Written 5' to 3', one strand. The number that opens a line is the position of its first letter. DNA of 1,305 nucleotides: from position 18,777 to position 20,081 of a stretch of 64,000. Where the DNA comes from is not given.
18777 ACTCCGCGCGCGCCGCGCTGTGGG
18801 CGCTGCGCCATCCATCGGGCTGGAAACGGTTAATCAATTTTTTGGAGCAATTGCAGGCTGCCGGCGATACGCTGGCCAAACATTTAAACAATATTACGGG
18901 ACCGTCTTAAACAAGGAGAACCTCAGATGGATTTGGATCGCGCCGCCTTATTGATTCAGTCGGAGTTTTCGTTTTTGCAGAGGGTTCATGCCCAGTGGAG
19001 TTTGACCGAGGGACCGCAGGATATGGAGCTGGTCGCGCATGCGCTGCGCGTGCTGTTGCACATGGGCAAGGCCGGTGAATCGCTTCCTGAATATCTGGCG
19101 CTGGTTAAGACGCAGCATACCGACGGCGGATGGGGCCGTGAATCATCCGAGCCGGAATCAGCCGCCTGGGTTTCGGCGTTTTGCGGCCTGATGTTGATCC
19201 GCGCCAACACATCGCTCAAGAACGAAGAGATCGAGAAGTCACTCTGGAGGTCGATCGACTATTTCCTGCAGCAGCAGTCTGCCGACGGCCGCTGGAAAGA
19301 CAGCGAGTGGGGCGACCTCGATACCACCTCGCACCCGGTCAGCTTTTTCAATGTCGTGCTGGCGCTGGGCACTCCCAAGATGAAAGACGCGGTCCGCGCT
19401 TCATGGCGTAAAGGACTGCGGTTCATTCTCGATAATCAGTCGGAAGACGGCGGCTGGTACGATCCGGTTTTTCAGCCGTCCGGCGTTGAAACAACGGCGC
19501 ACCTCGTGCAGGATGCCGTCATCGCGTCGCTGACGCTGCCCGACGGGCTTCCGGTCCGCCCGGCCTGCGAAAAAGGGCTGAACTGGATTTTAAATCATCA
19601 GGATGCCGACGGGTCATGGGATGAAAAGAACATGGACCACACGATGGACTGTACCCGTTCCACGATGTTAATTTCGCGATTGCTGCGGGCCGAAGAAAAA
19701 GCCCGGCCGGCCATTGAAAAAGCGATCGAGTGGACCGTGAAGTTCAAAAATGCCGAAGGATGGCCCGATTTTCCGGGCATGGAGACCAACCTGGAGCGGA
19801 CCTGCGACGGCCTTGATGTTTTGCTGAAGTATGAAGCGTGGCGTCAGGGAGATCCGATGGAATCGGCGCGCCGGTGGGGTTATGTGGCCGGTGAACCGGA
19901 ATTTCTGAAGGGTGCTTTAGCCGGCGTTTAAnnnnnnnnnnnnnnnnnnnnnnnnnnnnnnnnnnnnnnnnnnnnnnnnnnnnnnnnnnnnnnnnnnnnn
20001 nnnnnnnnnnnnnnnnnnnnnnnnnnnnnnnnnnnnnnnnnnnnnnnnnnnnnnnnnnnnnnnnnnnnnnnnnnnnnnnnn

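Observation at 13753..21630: Hopanoid cluster carries an embedded split TPP decarboxylase, class-V aminotransferase, Rieske protein and cytidylyltransferase/CDP-alcohol phosphotransferase fusion, possibly a novel polar head-group pathway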

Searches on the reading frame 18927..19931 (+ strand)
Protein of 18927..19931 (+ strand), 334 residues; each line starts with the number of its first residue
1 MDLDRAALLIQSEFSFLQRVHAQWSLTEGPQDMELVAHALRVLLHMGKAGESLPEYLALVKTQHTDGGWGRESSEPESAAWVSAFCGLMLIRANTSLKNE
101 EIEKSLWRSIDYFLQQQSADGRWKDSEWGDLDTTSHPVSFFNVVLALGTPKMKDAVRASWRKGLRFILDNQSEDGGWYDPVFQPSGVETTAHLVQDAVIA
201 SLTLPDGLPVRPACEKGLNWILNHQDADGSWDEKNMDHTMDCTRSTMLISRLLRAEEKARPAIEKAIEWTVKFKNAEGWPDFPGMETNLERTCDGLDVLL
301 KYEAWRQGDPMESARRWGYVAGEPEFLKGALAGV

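Call 3: search_protein_families(library=pfam, proteins=[window:18927-19931:+])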
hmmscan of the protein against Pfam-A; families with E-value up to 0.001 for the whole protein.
window:18927-19931:+ (334 aa): 4 families
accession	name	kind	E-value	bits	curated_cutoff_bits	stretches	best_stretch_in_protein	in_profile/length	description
PF13243.12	SQHop_cyclase_C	-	2.7e-12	46.8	26.1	1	153-237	202-290/319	Squalene-hopene cyclase C-terminal domain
PF07678.20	TED_complement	-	1.4e-05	24.8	22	0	56-128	69-138/312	A-macroglobulin TED domain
PF00432.27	Prenyltrans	-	5.3e-05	23.2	26.5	0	151-278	46-165/304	Prenyltransferase alpha-alpha toroid domain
PF13249.12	SQHop_cyclase_N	-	0.00056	19.6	26.2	0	219-293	6-78/291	Squalene-hopene cyclase N-terminal domain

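Call 5: search_protein_families(library=ncbifam, proteins=[window:18927-19931:+])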
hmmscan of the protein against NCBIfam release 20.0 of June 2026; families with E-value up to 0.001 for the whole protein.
window:18927-19931:+ (334 aa): 4 families
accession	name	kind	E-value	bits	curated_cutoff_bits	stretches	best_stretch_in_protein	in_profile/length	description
TIGR01787.1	squalene_cyclas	subfamily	1.5e-15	56.8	322.7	1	82-239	439-595/622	squalene/oxidosqualene cyclases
TIGR01507.1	hopene_cyclase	equivalog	3.7e-14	52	431.1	2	79-234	453-603/640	squalene--hopene cyclase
TIGR03463.1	osq_cycl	subfamily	2.4e-09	36.1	851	1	93-239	466-610/634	2,3-oxidosqualene cyclase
NF053823.1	SCO2321_fam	equivalog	3.7e-07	29.4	300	0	212-285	64-144/405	SCO2321 family membrane protein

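Call 12: find_encoding_contigs(protein=window:18927-19931:+, flank=10000, max_places=6)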
Protein window:18927-19931:+ (334 aa): no gene with exactly this product is on record in the collection.

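Call 43: find_homologous_proteins(query=window:18927-19931:+)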
Query window:18927-19931:+ (334 aa): 319 proteins with E <= 0.001 among 3049 candidates; the best 120 are listed.
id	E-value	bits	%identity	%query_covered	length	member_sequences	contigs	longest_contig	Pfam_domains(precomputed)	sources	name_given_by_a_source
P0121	8.5e-228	773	100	100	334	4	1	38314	PF07678.21,PF13243.13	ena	-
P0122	8.8e-188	642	81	100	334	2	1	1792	PF07678.21,PF13243.13,PF00432.28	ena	-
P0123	9.4e-188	641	83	100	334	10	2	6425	PF07678.21,PF13243.13,PF00432.28,PF13249.13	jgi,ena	-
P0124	2.8e-187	640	82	100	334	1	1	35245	PF07678.21,PF13243.13,PF00432.28,PF13249.13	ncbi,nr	ncbi:MAG: terpene cyclase/mutase family protein [Candidatus Omnitrophota bacterium]|nr:terpene cycla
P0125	3.4e-187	640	81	100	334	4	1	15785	PF07678.21,PF13243.13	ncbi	-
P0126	3.6e-186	636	82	100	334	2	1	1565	PF07678.21,PF13243.13,PF00432.28,PF13249.13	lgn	-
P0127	4.6e-186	636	80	99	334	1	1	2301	PF07678.21,PF13243.13,PF00432.28,PF13249.13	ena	-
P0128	1.8e-184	631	81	100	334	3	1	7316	PF13243.13,PF00432.28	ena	-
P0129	1.1e-183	628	79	100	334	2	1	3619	PF07678.21,PF13243.13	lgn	-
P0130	1.2e-183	628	79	100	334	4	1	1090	PF13243.13,PF00432.28,PF13249.13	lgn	-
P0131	1.5e-183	628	80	100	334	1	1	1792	PF07678.21,PF13243.13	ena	-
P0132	1.7e-183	627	80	100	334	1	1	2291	PF13243.13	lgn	-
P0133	9.6e-183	625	78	100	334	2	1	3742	PF07678.21,PF13243.13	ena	-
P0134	9.7e-183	625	78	100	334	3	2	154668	PF07678.21,PF13243.13,PF00432.28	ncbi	-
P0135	1.3e-182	625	79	100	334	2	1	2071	PF13243.13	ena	-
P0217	2.1e-118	413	58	96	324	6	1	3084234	PF07678.21,PF13243.13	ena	-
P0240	6.4e-115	402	55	95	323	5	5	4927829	PF07678.21,PF13243.13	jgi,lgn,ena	jgi:hypothetical protein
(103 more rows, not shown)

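Call 46: find_encoding_contigs(protein=P0240, flank=10000, max_places=3)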
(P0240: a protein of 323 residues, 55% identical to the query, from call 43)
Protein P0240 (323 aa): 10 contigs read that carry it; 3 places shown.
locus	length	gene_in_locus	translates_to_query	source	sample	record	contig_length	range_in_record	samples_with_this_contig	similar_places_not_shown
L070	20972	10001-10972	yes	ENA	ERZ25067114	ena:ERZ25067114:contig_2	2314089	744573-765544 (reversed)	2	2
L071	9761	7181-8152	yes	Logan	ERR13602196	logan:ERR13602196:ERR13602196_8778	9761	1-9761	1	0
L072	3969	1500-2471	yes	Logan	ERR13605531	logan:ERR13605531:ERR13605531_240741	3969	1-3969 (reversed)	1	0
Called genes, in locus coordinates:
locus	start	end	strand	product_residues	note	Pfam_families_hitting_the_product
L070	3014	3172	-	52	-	-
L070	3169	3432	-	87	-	PF00550:PP-binding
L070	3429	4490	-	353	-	PF00702:Hydrolase (weak)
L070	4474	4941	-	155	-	PF00583:Acetyltransf_1, PF13673:Acetyltransf_10 (weak), PF13508:Acetyltransf_7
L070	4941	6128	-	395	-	PF01861:BpsA_C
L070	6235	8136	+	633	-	PF00929:RNase_T, PF01541:GIY-YIG, PF27096:UvrC_M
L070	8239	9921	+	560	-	PF13714:PEP_mutase, PF00463:ICL (weak), PF00483:NTP_transferase (faint), PF12804:NTP_transf_3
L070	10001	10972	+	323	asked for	PF07678:TED_complement (weak), PF13243:SQHop_cyclase_C (faint)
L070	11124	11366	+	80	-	PF00355:Rieske, PF13806:Rieske_2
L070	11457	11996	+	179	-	PF04542:Sigma70_r2, PF08281:Sigma70_r4_2, PF04545:Sigma70_r4, PF22233:PhyR_sigma-like (weak)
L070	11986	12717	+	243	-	PF13490:zf-HC2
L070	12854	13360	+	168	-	PF00293:NUDIX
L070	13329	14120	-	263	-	PF02358:Trehalose_PPase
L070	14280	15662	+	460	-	PF04107:GCS2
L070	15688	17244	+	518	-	PF01839:FG-GAP (faint), PF13517:FG-GAP_3 (weak)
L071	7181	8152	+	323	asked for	PF07678:TED_complement (weak), PF13243:SQHop_cyclase_C (faint)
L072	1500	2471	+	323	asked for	PF07678:TED_complement (weak), PF13243:SQHop_cyclase_C (faint)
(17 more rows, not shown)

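Call 47: find_encoding_contigs(protein=P0217, flank=10000, max_places=2)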
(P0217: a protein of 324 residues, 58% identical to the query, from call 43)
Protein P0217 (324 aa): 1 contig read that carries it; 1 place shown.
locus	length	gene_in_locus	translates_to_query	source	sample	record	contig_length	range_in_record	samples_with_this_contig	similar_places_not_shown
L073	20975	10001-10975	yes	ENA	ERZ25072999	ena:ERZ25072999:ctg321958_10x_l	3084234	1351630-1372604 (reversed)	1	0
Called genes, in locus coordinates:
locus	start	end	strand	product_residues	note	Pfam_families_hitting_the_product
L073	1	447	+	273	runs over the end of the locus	PF02540:NAD_synthase (weak)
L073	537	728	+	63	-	-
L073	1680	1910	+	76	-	-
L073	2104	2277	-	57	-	-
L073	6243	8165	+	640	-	PF00929:RNase_T, PF01541:GIY-YIG, PF27096:UvrC_M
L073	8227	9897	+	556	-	PF13714:PEP_mutase, PF00463:ICL, PF12804:NTP_transf_3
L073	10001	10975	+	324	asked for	PF07678:TED_complement (faint), PF13243:SQHop_cyclase_C (weak)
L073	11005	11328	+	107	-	PF00355:Rieske, PF13806:Rieske_2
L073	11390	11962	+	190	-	PF00293:NUDIX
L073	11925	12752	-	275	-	PF02358:Trehalose_PPase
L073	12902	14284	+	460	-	PF04107:GCS2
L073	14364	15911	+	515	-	PF13517:FG-GAP_3 (weak)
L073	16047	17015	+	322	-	PF00676:E1_dh, PF00456:Transketolase_N (weak)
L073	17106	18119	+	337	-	PF02779:Transket_pyr, PF02780:Transketolase_C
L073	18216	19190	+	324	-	PF01513:NAD_kinase, PF00781:DAGK_cat (weak)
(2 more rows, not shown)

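Call 52: predict_structure(alignment_id=A2)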
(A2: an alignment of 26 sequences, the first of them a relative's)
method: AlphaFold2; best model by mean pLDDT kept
length: 334 residues; sequences in the alignment: 26
mean_pLDDT: 94.2   pTM: 0.92
mean pLDDT of the five models: 94.2, 94.0, 93.7, 93.6, 93.4
residues with pLDDT >= 90: 293; 70-90: 34; 50-70: 1; < 50: 6
segments of 3 or more residues with pLDDT < 50: 329-334
pLDDT, mean of each block of 10 residues (from residue 1): 90 97 97 98 95 98 98 95 97 97 99 97 90 95 97 98 97 94 88 92 92 98 98 96 96 96 98 96 98 97 90 92 75 38
secondary structure, 60 per line:
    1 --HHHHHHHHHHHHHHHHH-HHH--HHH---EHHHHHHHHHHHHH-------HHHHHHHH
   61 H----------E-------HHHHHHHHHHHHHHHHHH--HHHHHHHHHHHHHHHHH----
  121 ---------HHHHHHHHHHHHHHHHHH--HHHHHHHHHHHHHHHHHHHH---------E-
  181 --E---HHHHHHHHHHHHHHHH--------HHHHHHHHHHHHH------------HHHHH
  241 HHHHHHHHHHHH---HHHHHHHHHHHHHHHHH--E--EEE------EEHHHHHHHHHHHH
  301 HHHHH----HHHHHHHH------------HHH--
elements in order: H3-19 H33-45 H53-61 H80-97 H100-116 H130-147 H150-169 H187-202 H211-223 H236-252 H256-272 E278-280 H289-305 H310-317

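Call 56: fold_search(model_id=the predicted structure, library=pdb)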
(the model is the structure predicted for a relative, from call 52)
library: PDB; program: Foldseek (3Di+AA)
matches with E <= 10: 939; with E <= 0.001: 97
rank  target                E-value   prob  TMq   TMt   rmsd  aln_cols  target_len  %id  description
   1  8zg0                  4.6e-07  1.00  0.60  0.44   4.1       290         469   16  Drimenyl diphosphate synthase SsDMS_F248A&D303E from Streptomyces showdoensis (Apo) (released 2025-05-21)
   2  8zg5                  5.3e-07  1.00  0.59  0.43   4.8       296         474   16  Drimenyl diphosphate synthase SsDMS_Y505I&D303A from Streptomyces showdoensis (Apo) (released 2025-05-21)
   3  8pak_A                8.0e-07  1.00  0.61  0.59   7.7       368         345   16  Crystal Structure of a Squalene-Hopene Cyclase from Cystobacter fuscus (released 2024-06-26)
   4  7xru                  8.3e-07  1.00  0.62  0.43   4.3       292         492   18  Drimenyl diphosphate synthase D303E from Streptomyces showdoensis in complex with 2-fluorofarnesyl diphosphate (2F-FPP)  (released 2023-03-15)
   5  7xqz                  1.0e-06  1.00  0.58  0.41   5.2       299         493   16  Drimenyl diphosphate synthase D303A from Streptomyces showdoensis in complex with 2-fluorofarnesyl diphosphate (2F-FPP)  (released 2023-03-15)
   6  8zg1                  1.4e-06  1.00  0.60  0.44   4.7       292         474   17  Drimenyl diphosphate synthase SsDMS_F248Y&D303E from Streptomyces showdoensis (Apo) (released 2025-05-21)
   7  1sqc                  1.5e-06  1.00  0.55  0.32   5.5       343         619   14  SQUALENE-HOPENE-CYCLASE FROM ALICYCLOBACILLUS ACIDOCALDARIUS (released 1997-12-17)
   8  7xr7                  1.7e-06  1.00  0.60  0.42   4.8       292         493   18  Drimenyl diphosphate synthase D303E from Streptomyces showdoensis in complex with farnesyl diphosphate (FPP) and Mg2+ (released 2023-03-15)
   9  7xq4                  1.7e-06  1.00  0.59  0.42   4.9       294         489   17  Drimenyl diphosphate synthase from Streptomyces showdoensis (apo) (released 2023-03-15)
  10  8pak_B                1.8e-06  1.00  0.64  0.62   5.8       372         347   16  Crystal Structure of a Squalene-Hopene Cyclase from Cystobacter fuscus (released 2024-06-26)
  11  8zgv                  2.1e-06  1.00  0.60  0.44   5.0       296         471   17  Drimenyl diphosphate synthase SsDMS_F248A&D303E from Streptomyces showdoensis in complex with farnesyl diphosphate (FPP) (released 2025-05-21)
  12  8zgw                  2.9e-06  1.00  0.60  0.43   4.9       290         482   16  Drimenyl diphosphate synthase SsDMS_F248Y&D303E from Streptomyces showdoensis in complex with farnesyl diphosphate (FPP) (released 2025-05-21)
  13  3sqc_A                3.5e-06  1.00  0.56  0.32   5.4       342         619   14  SQUALENE-HOPENE CYCLASE (released 1999-05-18)
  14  1hzf                  3.5e-06  1.00  0.57  0.62   4.5       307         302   17  C4ADG FRAGMENT OF HUMAN COMPLEMENT FACTOR C4A (released 2002-10-09)
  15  8paj_A                5.5e-06  1.00  0.66  0.65   6.4       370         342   15  Crystal Structure of a Squalene-Hopene cyclase from Archangium gephyra (released 2024-06-26)
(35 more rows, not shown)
